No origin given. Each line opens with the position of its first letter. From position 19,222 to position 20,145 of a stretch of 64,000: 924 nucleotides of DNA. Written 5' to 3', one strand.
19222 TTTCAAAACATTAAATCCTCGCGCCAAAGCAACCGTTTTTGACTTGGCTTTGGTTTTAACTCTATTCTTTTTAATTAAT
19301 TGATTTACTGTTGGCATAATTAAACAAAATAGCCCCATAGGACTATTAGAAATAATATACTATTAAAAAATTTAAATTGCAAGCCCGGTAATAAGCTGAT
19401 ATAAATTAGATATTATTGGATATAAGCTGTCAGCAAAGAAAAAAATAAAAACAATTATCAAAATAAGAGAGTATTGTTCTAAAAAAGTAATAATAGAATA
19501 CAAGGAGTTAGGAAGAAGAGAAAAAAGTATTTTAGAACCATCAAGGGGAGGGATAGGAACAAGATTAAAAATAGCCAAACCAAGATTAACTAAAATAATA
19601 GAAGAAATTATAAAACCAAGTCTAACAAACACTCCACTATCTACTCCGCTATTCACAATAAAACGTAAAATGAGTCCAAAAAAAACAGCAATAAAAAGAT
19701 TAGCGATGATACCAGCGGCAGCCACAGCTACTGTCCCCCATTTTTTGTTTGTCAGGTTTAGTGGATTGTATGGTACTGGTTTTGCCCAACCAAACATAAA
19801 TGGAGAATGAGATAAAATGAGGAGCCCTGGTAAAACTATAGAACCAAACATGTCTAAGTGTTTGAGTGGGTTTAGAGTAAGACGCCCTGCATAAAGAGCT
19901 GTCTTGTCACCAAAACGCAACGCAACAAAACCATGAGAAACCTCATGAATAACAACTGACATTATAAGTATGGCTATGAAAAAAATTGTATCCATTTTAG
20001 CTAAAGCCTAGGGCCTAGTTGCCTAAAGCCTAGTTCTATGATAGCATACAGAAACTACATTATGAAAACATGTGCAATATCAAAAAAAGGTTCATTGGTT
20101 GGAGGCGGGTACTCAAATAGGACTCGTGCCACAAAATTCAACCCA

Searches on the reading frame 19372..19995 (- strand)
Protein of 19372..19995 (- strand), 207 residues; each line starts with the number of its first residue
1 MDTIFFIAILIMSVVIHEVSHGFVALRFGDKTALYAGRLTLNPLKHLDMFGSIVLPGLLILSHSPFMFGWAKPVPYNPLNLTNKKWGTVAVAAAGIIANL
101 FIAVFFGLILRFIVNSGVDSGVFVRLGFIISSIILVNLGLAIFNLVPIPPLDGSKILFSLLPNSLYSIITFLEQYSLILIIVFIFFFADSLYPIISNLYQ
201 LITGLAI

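Call 4: search_protein_families(library=pfam, proteins=[window:19372-19995:-])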
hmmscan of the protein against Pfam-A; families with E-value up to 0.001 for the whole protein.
window:19372-19995:- (207 aa): 2 families
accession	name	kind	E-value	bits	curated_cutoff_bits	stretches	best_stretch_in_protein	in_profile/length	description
PF02163.28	Peptidase_M50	-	3.7e-14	53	27.2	2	129-168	162-201/221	Peptidase family M50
PF11255.13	DUF3054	-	0.0009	20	25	1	59-136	28-104/110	Protein of unknown function (DUF3054)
